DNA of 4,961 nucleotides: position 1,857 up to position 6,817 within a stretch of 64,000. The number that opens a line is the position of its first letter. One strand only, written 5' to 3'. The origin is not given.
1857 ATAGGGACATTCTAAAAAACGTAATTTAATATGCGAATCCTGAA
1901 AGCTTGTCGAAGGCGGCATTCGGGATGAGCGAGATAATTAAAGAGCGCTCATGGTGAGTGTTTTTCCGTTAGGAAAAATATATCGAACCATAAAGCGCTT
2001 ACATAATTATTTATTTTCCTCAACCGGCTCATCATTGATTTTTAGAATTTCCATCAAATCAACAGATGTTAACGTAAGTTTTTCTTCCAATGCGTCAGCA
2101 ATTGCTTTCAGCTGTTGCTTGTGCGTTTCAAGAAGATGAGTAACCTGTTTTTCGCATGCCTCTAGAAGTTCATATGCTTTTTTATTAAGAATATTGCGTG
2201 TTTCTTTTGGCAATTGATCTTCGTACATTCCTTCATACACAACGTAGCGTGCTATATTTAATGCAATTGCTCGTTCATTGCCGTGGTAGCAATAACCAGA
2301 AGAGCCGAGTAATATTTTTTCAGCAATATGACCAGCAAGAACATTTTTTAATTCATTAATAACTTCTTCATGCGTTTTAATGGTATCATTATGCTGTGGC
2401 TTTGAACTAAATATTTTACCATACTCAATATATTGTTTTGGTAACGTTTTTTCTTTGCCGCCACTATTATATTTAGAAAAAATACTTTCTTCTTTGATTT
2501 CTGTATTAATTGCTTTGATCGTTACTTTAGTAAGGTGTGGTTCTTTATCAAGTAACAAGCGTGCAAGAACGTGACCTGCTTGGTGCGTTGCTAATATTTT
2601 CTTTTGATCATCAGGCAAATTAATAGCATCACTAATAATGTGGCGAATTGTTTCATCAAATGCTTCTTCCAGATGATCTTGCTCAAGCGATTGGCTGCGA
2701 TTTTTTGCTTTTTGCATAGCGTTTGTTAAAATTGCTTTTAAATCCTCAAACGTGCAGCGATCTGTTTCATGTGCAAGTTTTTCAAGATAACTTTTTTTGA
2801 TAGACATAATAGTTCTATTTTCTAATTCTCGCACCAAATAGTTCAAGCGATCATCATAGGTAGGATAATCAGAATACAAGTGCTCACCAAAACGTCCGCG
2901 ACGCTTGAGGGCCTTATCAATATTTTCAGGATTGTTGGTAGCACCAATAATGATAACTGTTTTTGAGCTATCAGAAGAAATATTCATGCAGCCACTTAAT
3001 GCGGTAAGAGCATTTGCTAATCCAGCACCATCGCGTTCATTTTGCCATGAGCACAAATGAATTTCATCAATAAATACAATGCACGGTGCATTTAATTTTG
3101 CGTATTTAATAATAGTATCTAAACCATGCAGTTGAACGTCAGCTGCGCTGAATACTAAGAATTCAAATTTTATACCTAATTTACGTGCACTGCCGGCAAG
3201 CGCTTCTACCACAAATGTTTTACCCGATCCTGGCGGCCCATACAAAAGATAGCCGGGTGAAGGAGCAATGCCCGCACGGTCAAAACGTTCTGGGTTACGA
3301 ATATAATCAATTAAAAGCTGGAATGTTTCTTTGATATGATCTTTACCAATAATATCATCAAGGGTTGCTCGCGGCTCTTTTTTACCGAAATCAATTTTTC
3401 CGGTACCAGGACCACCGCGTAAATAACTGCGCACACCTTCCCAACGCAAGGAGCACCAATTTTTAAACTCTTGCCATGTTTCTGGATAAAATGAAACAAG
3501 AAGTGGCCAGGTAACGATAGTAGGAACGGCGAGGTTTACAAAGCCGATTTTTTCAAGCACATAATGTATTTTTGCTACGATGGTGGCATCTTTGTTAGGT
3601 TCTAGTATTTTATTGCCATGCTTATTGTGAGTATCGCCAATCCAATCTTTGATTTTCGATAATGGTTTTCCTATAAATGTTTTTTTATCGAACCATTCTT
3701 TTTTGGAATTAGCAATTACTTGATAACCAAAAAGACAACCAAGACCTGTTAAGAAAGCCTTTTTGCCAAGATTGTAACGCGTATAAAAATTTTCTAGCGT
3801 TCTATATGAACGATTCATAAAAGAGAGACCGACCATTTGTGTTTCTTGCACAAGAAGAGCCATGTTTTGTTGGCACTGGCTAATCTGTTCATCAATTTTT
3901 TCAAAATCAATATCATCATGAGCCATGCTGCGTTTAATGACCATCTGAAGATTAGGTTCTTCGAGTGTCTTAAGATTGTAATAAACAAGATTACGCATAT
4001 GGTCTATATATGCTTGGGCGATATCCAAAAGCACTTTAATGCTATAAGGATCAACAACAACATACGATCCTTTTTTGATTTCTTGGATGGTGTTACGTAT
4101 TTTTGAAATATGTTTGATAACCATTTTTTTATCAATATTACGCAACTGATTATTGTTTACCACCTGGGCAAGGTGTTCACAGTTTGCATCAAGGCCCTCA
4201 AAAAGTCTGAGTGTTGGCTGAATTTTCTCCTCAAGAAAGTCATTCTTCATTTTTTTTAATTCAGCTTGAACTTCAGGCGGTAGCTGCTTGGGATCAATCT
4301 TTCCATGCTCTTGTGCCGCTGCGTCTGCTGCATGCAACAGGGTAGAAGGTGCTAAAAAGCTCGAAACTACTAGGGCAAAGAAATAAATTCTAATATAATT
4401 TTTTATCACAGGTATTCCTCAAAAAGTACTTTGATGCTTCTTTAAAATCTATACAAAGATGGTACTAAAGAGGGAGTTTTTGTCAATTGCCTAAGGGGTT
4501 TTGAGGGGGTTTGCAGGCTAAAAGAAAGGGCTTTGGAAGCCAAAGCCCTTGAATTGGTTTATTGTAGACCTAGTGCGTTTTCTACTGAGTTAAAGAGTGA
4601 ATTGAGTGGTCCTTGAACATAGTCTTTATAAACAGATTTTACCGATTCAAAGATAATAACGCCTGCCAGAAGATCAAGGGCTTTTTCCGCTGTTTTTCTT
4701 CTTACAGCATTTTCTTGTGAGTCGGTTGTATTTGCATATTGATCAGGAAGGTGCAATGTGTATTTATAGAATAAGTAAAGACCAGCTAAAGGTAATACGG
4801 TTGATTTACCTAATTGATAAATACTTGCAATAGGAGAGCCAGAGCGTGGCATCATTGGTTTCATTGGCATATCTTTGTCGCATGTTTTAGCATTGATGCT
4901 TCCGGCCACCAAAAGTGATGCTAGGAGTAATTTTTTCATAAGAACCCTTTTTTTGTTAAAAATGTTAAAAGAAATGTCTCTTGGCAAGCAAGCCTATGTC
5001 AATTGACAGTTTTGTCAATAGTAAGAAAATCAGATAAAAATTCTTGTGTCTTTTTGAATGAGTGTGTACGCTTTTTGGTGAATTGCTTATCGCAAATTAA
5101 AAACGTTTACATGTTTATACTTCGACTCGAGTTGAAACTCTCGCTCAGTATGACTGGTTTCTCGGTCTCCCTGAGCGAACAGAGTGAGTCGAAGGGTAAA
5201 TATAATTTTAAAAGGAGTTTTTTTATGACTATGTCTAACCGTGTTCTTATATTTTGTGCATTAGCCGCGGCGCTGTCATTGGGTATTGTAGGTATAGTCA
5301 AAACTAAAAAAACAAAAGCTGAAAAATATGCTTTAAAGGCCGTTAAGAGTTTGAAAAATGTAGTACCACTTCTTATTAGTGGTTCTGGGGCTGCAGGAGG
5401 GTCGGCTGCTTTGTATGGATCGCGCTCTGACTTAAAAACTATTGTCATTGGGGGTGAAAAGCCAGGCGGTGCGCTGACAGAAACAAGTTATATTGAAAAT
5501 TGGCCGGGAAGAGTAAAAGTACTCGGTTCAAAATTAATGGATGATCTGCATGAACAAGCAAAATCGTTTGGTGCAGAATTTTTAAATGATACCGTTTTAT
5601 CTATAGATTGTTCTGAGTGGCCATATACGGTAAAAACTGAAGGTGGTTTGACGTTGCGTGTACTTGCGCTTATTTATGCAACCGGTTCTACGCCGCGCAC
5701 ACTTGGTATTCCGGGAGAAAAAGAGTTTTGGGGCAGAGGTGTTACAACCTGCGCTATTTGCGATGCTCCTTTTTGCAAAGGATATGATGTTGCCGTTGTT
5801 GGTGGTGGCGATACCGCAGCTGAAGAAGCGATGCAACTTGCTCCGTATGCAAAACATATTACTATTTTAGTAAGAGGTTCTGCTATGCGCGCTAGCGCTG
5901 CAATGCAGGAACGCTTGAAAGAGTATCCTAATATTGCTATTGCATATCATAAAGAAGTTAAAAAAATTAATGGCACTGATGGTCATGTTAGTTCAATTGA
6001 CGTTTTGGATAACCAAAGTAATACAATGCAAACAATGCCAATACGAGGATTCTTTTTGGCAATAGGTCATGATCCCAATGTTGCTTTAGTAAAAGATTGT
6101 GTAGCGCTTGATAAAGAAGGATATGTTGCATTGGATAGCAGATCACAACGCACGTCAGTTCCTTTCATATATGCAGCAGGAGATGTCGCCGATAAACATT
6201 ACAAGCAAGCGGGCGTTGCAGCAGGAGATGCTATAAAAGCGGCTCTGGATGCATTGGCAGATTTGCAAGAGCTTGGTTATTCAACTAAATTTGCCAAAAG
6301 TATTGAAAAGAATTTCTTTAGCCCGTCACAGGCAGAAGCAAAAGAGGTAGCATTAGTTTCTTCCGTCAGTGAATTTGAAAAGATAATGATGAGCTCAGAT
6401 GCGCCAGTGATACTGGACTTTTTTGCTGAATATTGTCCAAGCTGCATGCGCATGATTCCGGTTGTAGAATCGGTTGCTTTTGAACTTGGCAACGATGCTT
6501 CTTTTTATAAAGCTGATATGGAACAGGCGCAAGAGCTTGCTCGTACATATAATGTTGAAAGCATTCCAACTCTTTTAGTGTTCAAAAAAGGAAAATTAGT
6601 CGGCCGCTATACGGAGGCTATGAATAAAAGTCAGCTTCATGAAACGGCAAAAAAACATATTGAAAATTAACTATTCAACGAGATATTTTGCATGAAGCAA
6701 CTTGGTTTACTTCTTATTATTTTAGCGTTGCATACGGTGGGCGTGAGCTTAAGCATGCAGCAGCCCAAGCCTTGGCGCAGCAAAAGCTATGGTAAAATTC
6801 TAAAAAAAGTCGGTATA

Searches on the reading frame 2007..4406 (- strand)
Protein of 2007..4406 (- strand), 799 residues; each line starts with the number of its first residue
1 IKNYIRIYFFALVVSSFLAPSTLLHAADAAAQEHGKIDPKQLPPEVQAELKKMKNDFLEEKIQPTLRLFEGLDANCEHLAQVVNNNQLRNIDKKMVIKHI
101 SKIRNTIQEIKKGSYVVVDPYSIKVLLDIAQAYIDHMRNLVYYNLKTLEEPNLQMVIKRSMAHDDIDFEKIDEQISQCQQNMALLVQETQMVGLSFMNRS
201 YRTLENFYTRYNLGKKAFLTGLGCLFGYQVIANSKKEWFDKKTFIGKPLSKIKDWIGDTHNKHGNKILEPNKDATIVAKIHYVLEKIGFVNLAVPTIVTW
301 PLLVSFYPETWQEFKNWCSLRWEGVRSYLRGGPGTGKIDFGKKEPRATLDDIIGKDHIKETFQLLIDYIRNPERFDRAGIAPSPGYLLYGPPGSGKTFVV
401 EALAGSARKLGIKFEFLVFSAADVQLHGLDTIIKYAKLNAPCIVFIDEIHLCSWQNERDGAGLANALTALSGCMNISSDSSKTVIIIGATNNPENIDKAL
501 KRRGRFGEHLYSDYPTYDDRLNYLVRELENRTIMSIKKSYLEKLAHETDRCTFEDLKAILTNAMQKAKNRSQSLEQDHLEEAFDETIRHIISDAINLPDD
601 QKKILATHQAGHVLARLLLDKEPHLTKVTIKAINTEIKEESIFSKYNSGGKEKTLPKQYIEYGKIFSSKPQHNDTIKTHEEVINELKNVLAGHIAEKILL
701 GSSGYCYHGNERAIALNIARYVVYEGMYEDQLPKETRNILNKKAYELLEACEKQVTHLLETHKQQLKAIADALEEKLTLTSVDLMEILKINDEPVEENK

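Call 36: search_protein_families(library=ncbifam, proteins=[window:2007-4406:-], max_evalue=0.00001)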
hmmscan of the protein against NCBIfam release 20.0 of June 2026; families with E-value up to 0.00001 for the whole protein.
window:2007-4406:- (799 aa): 13 families
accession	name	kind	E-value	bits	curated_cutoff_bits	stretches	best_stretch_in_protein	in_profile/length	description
TIGR01241.2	FtsH_fam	equivalog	5.1e-43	147.7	600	1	341-630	153-446/598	ATP-dependent zinc metalloprotease FtsH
TIGR01242.2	TIGR01242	subfamily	4.5e-27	95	500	1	343-586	107-355/362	proteasome-activating nucleotidase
NF008004.0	PRK10733.1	equivalog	1.2e-26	92.9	1008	1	329-630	123-436/644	ATP-dependent zinc metalloprotease FtsH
TIGR01243.1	CDC48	subfamily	2.2e-25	89.1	802.65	1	344-573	172-679/733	CDC48 family AAA ATPase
NF003069.1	PRK03992.1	subfamily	9e-25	87.6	500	1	344-585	125-371/379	proteasome-activating nucleotidase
NF047747.1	PrtsmActNtasePan2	equivalog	1.2e-19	70.9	700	1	343-583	144-389/397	proteasome-activating nucleotidase Pan2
NF047748.1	PrtsmActNtasePan1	equivalog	2.5e-18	66.3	750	1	343-584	141-387/405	proteasome-activating nucleotidase Pan1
NF041006.2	cell_div_CdvC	equivalog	6.2e-18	64.8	650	1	342-566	95-321/370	cell division protein CdvC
NF042959.1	IteA_antiphage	equivalog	2.6e-15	56.5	510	1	345-578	87-316/367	anti-phage ATPase IteA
TIGR03689.1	pup_AAA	equivalog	1.4e-09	37.2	504.75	0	369-407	202-240/512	proteasome ATPase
NF000868.0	PRK00080.1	equivalog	9.3e-07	28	282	0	347-455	22-117/330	Holliday junction branch migration DNA helicase RuvB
TIGR00635.1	ruvB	equivalog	1.7e-06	27.3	299.05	1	348-454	2-95/305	Holliday junction branch migration DNA helicase RuvB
NF003229.0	PRK04195.1-5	equivalog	6.6e-06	25.1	280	0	347-407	14-68/413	replication factor C large subunit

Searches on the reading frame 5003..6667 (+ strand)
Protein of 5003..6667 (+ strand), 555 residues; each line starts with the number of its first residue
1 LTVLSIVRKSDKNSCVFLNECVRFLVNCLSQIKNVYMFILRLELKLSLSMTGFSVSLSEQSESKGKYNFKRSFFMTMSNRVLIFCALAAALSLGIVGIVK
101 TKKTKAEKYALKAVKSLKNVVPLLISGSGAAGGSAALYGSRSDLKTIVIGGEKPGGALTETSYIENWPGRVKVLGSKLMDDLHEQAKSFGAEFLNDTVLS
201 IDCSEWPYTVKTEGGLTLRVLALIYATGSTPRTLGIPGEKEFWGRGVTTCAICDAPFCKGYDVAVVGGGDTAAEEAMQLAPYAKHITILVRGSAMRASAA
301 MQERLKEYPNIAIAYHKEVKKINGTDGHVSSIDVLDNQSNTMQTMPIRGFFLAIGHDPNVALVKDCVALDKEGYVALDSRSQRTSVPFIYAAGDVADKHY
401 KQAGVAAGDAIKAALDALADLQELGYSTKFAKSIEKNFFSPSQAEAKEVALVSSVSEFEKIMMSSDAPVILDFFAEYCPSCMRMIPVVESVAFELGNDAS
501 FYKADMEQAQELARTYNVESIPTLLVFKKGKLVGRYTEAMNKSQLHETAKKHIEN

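Call 36: search_protein_families(library=ncbifam, proteins=[window:5003-6667:+], max_evalue=0.00001)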
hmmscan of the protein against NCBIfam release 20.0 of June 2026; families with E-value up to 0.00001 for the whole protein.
window:5003-6667:+ (555 aa): 29 families (the best 25 are shown)
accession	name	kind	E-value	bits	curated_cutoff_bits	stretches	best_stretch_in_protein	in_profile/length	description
TIGR01292.1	TRX_reduct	equivalog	6.9e-94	314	343.45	1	123-418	3-297/300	thioredoxin-disulfide reductase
TIGR03143.1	AhpF_homolog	hypoth_equivalog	3.4e-72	243.8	687.65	1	119-436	3-327/555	putative alkyl hydroperoxide reductase F subunit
TIGR03140.1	AhpF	equivalog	4.3e-68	230.1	502.9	1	111-421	203-512/515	alkyl hydroperoxide reductase subunit F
NF007614.0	PRK10262.1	equivalog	3.1e-60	204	644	1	123-423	9-316/321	thioredoxin-disulfide reductase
TIGR01068.1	thioredoxin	equivalog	1e-24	86.6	96.8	1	455-552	3-100/101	thioredoxin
NF008229.0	PRK10996.1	equivalog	9.5e-19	67.5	125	1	457-549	43-135/141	thioredoxin TrxC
TIGR02053.1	MerA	equivalog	2.3e-16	59.8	454.45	1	209-420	118-331/465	mercury(II) reductase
NF047697.1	ThioredTrxAClost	equivalog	1.1e-14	54.4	140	1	456-553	7-105/105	thioredoxin TrxA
TIGR01350.1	lipoamide_DH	equivalog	4.6e-14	52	408.8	1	211-418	122-330/461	dihydrolipoyl dehydrogenase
NF006898.0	PRK09381.1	equivalog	1.1e-12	48.3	138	1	458-548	13-103/109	thioredoxin TrxA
TIGR03385.1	CoA_CoA_reduc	equivalog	5.8e-12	45.1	578.8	1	223-402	107-289/439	CoA-disulfide reductase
TIGR01126.1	pdi_dom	equivalog_domain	8.8e-12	45.2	107.2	1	456-552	4-104/105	protein disulfide-isomerase domain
TIGR04018.1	Bthiol_YpdA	hypoth_equivalog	2.5e-11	43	339.9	1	197-398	92-291/316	YpdA family putative bacillithiol disulfide reductase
NF004776.0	PRK06116.1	equivalog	3.1e-11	43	480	1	222-399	134-308/450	glutathione-disulfide reductase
NF004943.0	PRK06292.2-1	equivalog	2.4e-09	36.5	432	1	220-398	132-310/456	dihydrolipoyl dehydrogenase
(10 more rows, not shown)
